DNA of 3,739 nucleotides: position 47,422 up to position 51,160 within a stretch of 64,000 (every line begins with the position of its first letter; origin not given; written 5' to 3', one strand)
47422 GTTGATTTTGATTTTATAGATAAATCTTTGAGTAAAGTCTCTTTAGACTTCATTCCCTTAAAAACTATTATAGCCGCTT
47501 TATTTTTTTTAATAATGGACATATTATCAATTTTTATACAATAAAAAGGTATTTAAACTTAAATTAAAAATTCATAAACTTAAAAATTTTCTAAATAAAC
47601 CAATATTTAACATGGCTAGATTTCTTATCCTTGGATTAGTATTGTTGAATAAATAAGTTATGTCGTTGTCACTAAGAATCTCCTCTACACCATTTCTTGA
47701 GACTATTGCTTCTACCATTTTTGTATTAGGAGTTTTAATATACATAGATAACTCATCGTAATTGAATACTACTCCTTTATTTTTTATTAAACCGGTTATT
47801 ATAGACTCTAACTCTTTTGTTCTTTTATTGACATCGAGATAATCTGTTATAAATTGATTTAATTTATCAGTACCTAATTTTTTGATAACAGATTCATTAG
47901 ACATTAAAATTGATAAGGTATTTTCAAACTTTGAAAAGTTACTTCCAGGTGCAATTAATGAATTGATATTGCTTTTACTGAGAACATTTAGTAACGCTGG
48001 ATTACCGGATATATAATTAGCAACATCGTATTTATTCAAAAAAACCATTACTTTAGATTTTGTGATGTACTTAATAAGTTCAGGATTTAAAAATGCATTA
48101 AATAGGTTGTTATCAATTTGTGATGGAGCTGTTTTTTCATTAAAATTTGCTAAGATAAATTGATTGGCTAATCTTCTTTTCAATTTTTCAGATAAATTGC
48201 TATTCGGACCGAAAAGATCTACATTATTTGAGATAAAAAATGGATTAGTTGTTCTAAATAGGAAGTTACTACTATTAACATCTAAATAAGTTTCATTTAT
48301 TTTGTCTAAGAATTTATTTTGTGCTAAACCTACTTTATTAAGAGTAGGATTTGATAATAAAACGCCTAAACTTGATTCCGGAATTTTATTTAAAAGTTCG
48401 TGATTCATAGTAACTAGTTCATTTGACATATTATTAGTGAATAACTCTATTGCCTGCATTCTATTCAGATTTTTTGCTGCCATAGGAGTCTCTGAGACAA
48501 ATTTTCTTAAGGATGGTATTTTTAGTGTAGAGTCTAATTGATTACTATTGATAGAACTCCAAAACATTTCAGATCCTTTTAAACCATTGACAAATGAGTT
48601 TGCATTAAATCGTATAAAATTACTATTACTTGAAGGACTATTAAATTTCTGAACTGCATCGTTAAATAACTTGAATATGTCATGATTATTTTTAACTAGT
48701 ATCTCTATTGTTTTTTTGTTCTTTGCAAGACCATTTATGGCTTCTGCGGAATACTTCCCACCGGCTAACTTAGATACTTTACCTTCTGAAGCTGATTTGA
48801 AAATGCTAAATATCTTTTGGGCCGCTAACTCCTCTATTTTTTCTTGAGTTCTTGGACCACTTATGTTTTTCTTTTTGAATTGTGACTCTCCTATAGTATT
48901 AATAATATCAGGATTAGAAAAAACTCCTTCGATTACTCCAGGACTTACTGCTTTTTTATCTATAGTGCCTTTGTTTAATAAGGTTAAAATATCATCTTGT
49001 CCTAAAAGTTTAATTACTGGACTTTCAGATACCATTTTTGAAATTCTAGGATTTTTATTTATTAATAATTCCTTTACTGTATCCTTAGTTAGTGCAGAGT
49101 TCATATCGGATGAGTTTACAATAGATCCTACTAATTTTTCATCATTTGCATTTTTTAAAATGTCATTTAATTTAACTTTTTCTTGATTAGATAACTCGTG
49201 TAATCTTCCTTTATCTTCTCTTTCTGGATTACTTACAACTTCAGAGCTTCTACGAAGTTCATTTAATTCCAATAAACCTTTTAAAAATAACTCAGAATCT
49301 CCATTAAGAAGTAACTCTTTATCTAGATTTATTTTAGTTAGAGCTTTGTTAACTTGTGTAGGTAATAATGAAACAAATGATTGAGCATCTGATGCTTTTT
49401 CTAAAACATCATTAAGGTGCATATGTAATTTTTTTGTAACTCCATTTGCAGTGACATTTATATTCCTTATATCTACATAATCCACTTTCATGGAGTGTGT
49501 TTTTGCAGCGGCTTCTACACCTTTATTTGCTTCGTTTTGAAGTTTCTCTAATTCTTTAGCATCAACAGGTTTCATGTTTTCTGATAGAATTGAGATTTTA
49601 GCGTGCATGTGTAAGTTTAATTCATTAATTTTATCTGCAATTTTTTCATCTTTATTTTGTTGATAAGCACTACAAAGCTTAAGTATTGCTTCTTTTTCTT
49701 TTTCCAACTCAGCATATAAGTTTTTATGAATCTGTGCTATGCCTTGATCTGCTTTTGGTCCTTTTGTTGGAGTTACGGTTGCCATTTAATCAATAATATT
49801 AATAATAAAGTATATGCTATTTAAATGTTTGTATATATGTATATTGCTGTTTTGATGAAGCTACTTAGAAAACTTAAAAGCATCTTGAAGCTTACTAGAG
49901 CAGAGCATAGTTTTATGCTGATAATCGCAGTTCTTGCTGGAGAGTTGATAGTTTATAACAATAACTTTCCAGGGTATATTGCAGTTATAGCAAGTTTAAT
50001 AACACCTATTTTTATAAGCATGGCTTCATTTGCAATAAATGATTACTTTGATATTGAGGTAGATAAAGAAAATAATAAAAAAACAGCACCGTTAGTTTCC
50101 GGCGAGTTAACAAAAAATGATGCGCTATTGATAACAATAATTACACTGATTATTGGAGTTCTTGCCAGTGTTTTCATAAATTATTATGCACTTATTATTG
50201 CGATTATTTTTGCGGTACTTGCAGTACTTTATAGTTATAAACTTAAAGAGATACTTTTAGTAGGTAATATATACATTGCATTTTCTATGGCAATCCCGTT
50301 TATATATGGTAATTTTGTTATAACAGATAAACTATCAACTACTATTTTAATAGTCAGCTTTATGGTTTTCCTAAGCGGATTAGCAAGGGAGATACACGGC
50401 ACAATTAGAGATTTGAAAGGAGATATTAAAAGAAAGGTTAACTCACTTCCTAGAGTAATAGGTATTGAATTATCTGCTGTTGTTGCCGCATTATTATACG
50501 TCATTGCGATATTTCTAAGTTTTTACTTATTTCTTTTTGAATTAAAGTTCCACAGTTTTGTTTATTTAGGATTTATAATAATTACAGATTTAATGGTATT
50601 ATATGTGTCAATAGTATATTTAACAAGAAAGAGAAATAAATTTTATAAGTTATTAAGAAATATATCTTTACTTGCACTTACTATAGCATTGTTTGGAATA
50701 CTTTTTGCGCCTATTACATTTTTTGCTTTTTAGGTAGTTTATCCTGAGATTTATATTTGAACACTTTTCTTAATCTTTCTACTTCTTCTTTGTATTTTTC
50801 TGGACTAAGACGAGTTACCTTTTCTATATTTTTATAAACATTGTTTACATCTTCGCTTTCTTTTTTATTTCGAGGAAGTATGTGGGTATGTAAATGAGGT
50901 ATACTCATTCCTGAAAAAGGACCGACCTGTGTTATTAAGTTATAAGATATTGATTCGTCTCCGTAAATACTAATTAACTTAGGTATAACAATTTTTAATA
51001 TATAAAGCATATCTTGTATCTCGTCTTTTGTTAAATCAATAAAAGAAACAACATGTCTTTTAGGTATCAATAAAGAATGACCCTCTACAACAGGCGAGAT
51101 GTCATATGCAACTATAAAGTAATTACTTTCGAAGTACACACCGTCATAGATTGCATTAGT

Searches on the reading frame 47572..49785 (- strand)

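Call 50: search_protein_families(library=pfam, proteins=[window:47572-49785:-], max_evalue=0.001)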
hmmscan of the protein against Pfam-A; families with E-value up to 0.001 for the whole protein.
window:47572-49785:- (737 aa): 1 family
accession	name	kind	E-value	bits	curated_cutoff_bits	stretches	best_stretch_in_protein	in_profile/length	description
PF11738.13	DUF3298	-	0.0008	20.7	24.1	1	523-596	2-77/84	Protein of unknown function (DUF3298)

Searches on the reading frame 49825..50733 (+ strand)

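Call 50: search_protein_families(library=pfam, proteins=[window:49825-50733:+], max_evalue=0.001)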
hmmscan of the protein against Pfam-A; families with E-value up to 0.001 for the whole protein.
window:49825-50733:+ (302 aa): 1 family
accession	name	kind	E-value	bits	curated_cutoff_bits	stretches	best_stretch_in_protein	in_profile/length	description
PF01040.23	UbiA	-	1.3e-37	129.9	34.2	1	33-273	2-240/250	UbiA prenyltransferase family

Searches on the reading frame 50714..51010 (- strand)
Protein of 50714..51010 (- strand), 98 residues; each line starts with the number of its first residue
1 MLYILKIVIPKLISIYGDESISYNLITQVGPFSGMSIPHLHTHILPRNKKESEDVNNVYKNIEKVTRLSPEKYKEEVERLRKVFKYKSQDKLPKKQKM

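Call 50: search_protein_families(library=pfam, proteins=[window:50714-51010:-], max_evalue=0.001)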
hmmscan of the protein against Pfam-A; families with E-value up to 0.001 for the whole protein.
window:50714-51010:- (98 aa): 1 family
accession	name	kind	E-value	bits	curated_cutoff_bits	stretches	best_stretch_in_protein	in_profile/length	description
PF01230.28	HIT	-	1.3e-05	26.1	21.5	1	22-49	70-97/98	HIT domain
